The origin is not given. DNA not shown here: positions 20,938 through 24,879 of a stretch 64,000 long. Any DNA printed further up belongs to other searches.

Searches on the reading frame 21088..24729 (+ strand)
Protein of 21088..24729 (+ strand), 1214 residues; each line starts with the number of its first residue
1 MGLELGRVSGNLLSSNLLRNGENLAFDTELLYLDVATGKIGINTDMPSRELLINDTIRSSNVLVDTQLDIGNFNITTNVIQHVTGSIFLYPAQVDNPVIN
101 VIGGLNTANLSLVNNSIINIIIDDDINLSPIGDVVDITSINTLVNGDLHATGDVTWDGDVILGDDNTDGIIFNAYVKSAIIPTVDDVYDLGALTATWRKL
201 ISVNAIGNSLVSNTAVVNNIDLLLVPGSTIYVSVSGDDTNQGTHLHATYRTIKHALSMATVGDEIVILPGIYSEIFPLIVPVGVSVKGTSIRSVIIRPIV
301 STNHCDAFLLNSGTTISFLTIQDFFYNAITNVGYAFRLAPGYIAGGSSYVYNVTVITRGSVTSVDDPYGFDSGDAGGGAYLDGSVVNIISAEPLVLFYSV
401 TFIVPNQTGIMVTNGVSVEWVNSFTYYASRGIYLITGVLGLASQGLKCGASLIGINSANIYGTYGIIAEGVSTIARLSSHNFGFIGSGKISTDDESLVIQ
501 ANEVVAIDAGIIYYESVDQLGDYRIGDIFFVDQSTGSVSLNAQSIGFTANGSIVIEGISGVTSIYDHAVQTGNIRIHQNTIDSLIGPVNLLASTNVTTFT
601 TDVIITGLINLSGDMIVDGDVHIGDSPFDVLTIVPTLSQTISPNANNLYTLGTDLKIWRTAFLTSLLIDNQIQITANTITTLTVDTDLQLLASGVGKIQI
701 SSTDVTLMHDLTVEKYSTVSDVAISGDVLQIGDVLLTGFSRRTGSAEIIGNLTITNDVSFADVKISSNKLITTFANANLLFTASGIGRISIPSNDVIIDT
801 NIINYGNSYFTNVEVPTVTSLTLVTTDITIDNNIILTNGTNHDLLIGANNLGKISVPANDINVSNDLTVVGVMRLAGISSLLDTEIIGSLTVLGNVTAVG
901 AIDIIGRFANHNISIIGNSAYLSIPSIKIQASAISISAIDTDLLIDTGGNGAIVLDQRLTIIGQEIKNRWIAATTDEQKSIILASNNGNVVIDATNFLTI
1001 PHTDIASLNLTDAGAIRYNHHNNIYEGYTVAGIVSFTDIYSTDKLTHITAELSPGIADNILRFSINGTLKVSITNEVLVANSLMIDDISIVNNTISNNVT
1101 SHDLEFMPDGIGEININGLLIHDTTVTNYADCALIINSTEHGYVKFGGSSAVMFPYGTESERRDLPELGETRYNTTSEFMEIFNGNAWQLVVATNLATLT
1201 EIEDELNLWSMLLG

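Call 46: search_protein_families(library=phrogs, proteins=[window:21088-24729:+], max_evalue=0.00001)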
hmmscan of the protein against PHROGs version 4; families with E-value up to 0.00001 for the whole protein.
window:21088-24729:+ (1214 aa): 9 families
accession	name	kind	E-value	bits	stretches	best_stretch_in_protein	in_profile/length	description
phrog_32294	-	tail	4.3e-82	276.7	2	229-445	73-296/2435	baseplate wedge subunit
phrog_13163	-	tail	4.8e-82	277.3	2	207-436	222-461/976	baseplate wedge subunit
phrog_1469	-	tail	1.2e-51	176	2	223-432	228-446/2607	baseplate wedge subunit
phrog_19601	-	tail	1.2e-41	143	2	218-444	342-578/2043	baseplate wedge subunit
phrog_17885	-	tail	2.1e-21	76.6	2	225-473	61-282/1002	tail fiber protein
phrog_9851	-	tail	8.2e-20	71.2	2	475-553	952-1035/1092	tail fiber protein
phrog_2803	-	unknown function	4.8e-08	33.6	1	1121-1193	13-84/311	-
phrog_25721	-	unknown function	1.9e-06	28.2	0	1147-1194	36-83/340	-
phrog_29838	-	unknown function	6.5e-06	26.5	0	1141-1195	30-84/343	-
